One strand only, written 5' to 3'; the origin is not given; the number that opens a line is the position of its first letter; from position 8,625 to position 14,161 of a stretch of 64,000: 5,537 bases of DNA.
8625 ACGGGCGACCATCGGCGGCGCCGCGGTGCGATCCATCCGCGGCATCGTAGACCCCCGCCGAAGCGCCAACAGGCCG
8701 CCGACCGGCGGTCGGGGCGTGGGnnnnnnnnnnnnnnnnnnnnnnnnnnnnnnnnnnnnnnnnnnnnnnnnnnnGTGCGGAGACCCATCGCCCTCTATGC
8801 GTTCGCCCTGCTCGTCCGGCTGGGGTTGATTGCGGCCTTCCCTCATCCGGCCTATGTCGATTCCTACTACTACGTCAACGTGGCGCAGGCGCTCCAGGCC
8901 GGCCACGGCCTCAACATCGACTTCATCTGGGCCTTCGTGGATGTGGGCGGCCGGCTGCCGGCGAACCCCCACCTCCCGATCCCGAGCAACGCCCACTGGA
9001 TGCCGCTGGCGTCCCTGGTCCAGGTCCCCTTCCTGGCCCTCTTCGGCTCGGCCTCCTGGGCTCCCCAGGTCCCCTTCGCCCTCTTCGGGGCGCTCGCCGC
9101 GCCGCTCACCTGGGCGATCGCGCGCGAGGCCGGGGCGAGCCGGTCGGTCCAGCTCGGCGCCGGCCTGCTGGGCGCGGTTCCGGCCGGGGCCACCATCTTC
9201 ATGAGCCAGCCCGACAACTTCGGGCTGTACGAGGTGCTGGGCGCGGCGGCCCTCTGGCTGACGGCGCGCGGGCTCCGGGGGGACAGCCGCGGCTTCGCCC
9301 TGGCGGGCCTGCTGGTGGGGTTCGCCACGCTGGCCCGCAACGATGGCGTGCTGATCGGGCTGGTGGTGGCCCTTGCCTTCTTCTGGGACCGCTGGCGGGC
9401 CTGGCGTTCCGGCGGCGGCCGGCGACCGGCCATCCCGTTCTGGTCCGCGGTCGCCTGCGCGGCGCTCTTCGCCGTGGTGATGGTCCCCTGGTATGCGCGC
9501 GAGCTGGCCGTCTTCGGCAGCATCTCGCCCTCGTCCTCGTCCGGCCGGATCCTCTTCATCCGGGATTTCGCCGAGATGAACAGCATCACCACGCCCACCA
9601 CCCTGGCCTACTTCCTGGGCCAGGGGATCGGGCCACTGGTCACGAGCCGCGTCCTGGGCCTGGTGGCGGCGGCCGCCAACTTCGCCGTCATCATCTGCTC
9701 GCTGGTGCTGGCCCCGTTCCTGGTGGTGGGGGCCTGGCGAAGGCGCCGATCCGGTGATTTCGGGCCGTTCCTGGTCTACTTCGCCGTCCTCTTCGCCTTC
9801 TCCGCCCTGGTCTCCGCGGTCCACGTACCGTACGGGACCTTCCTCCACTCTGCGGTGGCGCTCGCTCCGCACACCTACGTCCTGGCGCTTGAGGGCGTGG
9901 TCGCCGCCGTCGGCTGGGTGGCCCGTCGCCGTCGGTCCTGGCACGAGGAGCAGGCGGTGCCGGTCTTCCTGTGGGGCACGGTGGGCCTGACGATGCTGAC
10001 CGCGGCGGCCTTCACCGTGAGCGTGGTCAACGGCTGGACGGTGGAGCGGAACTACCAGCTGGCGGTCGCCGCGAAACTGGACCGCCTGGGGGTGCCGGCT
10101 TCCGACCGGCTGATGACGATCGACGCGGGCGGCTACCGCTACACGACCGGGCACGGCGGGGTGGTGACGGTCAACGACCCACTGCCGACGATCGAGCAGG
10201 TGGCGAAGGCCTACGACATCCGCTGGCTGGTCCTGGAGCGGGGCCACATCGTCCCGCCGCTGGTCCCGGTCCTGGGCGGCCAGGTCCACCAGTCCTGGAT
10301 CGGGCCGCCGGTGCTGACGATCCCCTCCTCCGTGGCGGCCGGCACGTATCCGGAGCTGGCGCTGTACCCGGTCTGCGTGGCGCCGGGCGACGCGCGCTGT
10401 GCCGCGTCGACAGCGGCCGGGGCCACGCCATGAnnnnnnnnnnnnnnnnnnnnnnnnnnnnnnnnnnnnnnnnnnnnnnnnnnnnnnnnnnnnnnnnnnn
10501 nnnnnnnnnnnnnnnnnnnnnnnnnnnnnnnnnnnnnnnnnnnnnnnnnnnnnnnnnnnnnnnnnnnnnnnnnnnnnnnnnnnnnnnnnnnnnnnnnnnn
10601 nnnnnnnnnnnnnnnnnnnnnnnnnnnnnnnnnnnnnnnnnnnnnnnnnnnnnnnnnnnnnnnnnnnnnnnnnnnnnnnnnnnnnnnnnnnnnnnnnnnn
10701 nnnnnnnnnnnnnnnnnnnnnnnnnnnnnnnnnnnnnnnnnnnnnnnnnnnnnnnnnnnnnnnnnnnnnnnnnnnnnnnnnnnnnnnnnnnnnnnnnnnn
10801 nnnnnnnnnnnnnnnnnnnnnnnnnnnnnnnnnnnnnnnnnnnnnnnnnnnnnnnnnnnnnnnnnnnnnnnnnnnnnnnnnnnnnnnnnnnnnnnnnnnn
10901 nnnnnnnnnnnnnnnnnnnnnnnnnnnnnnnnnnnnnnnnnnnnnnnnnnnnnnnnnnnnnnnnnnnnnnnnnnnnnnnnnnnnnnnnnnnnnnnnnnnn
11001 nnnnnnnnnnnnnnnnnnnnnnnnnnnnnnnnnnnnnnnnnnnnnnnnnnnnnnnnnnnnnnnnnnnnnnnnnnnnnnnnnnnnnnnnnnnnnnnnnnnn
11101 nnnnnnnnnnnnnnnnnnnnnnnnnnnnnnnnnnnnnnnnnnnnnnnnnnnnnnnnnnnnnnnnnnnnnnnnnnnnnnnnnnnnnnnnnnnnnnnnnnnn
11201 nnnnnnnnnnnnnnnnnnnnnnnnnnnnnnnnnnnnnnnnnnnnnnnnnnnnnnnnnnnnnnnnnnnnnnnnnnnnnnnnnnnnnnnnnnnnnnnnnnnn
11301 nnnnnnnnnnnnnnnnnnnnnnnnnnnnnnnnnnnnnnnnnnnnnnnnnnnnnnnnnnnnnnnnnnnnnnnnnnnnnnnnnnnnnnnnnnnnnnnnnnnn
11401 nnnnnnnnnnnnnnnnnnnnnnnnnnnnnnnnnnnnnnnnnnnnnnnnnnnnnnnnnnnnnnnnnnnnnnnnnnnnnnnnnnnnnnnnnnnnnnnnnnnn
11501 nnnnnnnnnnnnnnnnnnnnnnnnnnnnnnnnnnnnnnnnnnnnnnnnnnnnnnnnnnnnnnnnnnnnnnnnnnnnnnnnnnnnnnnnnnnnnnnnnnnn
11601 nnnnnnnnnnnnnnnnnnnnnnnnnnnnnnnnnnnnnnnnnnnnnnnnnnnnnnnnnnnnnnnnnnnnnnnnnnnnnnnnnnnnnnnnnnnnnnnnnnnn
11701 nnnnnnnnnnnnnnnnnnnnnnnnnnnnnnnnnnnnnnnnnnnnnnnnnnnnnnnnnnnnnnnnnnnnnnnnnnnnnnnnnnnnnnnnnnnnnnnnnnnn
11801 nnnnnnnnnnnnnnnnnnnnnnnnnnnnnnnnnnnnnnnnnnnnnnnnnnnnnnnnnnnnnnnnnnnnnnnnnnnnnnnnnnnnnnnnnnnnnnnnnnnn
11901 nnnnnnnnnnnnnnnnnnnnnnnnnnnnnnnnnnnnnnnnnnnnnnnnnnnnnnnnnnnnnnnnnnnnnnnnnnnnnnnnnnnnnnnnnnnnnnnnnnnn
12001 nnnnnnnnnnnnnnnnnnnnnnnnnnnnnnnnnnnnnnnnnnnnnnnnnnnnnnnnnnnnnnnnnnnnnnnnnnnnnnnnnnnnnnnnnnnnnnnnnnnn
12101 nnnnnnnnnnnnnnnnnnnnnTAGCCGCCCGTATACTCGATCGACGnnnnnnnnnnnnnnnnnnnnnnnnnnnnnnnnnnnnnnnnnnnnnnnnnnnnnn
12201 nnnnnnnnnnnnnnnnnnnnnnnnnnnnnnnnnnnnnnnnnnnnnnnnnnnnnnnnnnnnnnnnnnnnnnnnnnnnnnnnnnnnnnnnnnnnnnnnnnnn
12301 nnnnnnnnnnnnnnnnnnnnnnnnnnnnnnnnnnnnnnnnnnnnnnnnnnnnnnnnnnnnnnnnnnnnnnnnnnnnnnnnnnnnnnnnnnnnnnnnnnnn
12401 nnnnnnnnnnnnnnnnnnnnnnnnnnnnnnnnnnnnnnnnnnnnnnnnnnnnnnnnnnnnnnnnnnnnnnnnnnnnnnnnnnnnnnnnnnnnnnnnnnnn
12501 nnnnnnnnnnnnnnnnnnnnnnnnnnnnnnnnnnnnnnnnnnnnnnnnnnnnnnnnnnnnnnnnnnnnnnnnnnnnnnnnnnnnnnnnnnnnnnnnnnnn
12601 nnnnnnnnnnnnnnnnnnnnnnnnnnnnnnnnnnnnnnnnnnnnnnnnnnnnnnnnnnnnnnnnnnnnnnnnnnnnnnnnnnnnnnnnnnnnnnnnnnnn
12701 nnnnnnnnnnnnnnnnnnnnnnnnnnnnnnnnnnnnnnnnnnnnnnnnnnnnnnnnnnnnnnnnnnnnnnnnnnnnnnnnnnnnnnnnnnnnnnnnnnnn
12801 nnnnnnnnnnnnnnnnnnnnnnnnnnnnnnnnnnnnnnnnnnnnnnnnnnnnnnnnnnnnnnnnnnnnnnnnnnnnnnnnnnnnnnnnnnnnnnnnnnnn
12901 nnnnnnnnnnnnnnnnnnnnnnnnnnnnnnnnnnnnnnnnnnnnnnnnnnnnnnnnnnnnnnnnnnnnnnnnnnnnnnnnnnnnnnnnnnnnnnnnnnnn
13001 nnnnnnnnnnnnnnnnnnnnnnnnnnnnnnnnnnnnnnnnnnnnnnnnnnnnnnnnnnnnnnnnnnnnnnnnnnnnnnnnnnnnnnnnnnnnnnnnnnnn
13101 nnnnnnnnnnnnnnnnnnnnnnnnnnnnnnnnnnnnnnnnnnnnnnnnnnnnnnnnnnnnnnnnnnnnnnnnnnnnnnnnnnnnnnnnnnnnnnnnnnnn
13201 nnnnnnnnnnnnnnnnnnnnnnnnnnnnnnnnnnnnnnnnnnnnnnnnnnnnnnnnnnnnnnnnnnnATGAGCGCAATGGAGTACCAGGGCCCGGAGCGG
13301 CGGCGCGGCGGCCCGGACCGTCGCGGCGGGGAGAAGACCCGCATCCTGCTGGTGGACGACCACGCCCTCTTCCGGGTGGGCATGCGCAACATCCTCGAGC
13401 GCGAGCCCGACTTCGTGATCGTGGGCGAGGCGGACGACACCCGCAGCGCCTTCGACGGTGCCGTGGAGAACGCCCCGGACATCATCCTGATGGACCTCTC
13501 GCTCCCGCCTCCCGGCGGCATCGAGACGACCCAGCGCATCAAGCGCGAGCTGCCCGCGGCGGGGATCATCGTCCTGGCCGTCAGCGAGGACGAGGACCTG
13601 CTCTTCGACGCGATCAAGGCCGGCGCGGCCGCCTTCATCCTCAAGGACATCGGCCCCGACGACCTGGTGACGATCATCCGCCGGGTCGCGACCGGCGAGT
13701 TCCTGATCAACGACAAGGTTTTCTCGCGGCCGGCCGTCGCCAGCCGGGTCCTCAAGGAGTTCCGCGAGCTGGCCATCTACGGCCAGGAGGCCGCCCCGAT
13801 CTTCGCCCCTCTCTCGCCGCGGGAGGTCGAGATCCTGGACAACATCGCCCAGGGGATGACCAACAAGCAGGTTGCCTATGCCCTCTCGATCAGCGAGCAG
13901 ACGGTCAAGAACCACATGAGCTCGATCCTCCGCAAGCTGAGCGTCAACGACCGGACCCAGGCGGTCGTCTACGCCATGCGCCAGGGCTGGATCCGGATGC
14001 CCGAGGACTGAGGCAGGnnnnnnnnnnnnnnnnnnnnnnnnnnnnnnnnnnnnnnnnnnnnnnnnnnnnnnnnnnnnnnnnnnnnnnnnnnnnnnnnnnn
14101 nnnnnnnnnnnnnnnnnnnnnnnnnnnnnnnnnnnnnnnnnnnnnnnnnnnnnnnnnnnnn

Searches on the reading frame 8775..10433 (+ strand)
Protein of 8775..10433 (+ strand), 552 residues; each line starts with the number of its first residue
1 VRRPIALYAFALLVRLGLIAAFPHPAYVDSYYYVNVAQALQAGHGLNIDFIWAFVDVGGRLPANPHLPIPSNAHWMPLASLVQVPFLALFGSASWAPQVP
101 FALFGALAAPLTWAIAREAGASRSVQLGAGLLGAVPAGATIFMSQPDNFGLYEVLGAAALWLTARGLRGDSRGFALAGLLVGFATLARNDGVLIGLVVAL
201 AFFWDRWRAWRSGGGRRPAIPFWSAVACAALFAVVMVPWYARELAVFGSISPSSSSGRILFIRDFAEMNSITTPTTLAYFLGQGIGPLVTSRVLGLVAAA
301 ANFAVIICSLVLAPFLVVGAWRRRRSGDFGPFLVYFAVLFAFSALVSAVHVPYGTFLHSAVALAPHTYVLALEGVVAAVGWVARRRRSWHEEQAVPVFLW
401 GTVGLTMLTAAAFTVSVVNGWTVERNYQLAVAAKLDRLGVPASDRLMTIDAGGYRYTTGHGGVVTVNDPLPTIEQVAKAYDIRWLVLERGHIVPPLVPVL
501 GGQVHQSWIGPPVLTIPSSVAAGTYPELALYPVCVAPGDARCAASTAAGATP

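Call 16: search_protein_families(library=pfam, proteins=[window:8775-10433:+], max_evalue=0.01)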
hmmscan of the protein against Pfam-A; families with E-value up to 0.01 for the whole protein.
window:8775-10433:+ (552 aa): 1 family
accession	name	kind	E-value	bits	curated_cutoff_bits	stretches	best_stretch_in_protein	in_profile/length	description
PF13231.12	PMT_2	-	1.9e-10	41.7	26.1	1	77-237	4-158/160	Dolichyl-phosphate-mannose-protein mannosyltransferase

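Call 18: find_related_loci(query=window:8775-10433:+, collection=genome_contigs, flank=10000)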
Query window:8775-10433:+ (552 aa) in genome_contigs; peptide patterns used: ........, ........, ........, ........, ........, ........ (x = any residue, [..] = any of these).
83 stretches matched a pattern; 11 encode a relative of the query (tblastn E <= 1e-3); 11 distinct loci.
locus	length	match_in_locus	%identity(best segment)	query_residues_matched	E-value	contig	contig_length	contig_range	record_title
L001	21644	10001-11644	61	1-545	0e+0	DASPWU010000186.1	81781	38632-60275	MAG TPA_asm: Candidatus Limnocylindria bacterium isolate SMAG_U11549 k141_866388, whole genome shotgun sequence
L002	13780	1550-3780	61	1-545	0e+0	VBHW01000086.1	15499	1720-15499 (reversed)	MAG: Chloroflexi bacterium isolate CF_114 14_1009_16_30cm_scaffold_37101, whole genome shotgun sequence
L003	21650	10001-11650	61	1-544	0e+0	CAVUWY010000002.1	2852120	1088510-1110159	MAG: uncultured Chloroflexia bacterium isolate MFD06435.bin.2.45 genome assembly, contig: contig_37824, whole genome sho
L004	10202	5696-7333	59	1-542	0e+0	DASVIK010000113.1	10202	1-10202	MAG TPA_asm: Candidatus Limnocylindrales bacterium isolate SMAG_U2991 k141_1113611, whole genome shotgun sequence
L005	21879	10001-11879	57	1-549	0e+0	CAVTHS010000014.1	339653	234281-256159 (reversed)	MAG: uncultured Chloroflexia bacterium isolate MFD05942.bin.2.84 genome assembly, contig: contig_7346, whole genome shot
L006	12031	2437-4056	60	18-552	2e-180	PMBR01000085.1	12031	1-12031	MAG: Chloroflexi bacterium isolate fen_1066 73.20120700_E3M.37_contig_44595, whole genome shotgun sequence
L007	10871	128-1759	56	1-547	2e-179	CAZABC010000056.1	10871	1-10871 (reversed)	MAG TPA_asm: uncultured Anaerolineaceae bacterium isolate binchicken_co107_255 genome assembly, contig: NODE_13638_lengt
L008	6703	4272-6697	55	3-542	2e-178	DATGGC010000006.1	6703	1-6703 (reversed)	MAG TPA_asm: Candidatus Limnocylindrales bacterium isolate SMAG_U9744 k141_278051, whole genome shotgun sequence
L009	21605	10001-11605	47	14-543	3e-120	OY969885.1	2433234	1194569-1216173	MAG: uncultured Chloroflexia bacterium isolate MFD01275.bin.c.5 genome assembly, chromosome: 1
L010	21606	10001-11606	55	4-542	6e-162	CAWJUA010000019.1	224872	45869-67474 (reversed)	MAG: uncultured Chloroflexia bacterium isolate MFD08821.bin.2.74 genome assembly, contig: contig_42833, whole genome sho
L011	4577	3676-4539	53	4-283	6e-79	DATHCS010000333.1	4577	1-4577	MAG TPA_asm: Candidatus Dormiibacterota bacterium isolate SMAG_U12373 k141_884999, whole genome shotgun sequence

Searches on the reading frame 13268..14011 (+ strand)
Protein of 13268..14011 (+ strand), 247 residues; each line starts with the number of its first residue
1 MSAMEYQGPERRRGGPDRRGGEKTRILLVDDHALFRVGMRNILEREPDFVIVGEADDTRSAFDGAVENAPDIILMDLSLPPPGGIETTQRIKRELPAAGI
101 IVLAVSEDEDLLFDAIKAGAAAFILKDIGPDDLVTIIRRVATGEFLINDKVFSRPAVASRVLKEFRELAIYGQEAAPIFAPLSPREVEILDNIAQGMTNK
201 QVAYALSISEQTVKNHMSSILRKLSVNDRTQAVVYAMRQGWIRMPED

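Call 17: search_protein_families(library=pfam, proteins=[window:13268-14011:+], max_evalue=0.01)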
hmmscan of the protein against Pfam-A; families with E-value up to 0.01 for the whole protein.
window:13268-14011:+ (247 aa): 4 families
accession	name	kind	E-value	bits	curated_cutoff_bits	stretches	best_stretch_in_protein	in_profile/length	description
PF00072.30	Response_reg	-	1.2e-23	83.9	30.2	1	26-138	1-111/111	Response regulator receiver domain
PF00196.25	GerE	-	1.3e-22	79.6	23.5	1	181-236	2-57/57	Bacterial regulatory proteins, luxR family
PF04545.22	Sigma70_r4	-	0.00087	19.2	24.1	1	194-224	18-48/50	Sigma-70, region 4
PF08281.18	Sigma70_r4_2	-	0.001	19.1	25.7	1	195-224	25-54/54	Sigma-70, region 4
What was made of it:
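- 13268..14011 (+): NarL/LuxR-type response regulator, candidate box-binding protein. It is flanked by HisKA_3 kinases (12147-13271 and 14018-15244). Response_reg plus GerE domains (call 17).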

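Call 27: find_related_loci(query=window:13268-14011:+, collection=metagenome_contigs, flank=7000)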
Query window:13268-14011:+ (247 aa) in metagenome_contigs; peptide patterns used: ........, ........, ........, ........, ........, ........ (x = any residue, [..] = any of these).
600 stretches matched a pattern (row limit reached: there are more); 553 encode a relative of the query (tblastn E <= 1e-3); the best 80 are kept; 80 distinct loci.
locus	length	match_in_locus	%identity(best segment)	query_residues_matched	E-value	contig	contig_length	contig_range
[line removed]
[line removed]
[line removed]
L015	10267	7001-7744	89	1-247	6e-145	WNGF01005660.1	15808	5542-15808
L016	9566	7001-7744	88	1-247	5e-145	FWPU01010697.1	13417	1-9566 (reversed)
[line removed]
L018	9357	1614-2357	88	1-247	5e-145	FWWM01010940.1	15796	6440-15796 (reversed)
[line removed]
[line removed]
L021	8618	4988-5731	89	1-247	2e-144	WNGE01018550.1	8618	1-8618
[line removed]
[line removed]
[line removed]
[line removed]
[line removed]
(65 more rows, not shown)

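Call 39: search_solved_structures(query=window:13268-14011:+, max_evalue=1e-10)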
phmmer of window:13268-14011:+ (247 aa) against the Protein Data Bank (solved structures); distinct sequences matched with E-value up to 1e-10: 40.
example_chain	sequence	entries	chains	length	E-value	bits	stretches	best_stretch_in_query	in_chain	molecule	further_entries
1a04_A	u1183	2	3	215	2.1e-36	129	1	22-237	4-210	NITRATE/NITRITE RESPONSE REGULATOR PROTEIN NARL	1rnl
5hev_A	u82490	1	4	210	6.2e-36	127.5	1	25-242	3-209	Response regulator protein VraR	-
7ve6_A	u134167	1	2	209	1.6e-34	122.8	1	25-241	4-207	Response regulator protein VraR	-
4gvp_A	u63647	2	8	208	1.7e-34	122.7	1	25-241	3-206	Response regulator protein vraR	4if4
3c3w_A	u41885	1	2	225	6.3e-29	104.5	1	25-245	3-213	TWO COMPONENT TRANSCRIPTIONAL REGULATORY PROTEIN DEVR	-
4yn8_A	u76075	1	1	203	1.1e-23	87.3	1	24-239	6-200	Response regulator ChrA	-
3cz5_A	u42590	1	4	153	1.2e-23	87.3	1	24-149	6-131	Two-component response regulator, LuxR family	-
4ldz_A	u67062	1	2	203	3.1e-23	85.9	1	21-242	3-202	Transcriptional regulatory protein DesR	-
4hye_A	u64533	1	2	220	5.3e-21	78.6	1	15-242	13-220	Response regulator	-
4zmr_A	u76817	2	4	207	2.9e-20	76.2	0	21-144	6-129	Response regulator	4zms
3t8y_A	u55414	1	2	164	2.3e-16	63.4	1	24-140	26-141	Chemotaxis response regulator protein-glutamate methylesterase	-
4iga_A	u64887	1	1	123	5.7e-16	62.1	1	24-140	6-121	Chemotaxis protein CheY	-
1tmy_A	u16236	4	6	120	6.6e-16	61.9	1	25-140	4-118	CHEY PROTEIN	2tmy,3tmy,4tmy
1u0s_Y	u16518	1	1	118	8.9e-16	61.5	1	25-140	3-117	Chemotaxis protein cheY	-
9xzo_A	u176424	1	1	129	9.9e-16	61.4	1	25-140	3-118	De novo protein M1X0B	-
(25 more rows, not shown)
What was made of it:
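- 13268..14011 (+): Closest solved relatives are NarL 1a04, VraR and DevR (call 39).
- On NarL/FixJ-family response-regulator site: NarL 1a04 matches at E = 2e-36 (calls 17, 39).
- Closest known: PprAB two-component system controlling the flp-tad-rcp locus of Pseudomonas aeruginosa. Same: Here a NarL-type regulator with two kinases sits between the glycosyltransferase genes and the flp/cpa genes (calls 17, 39).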
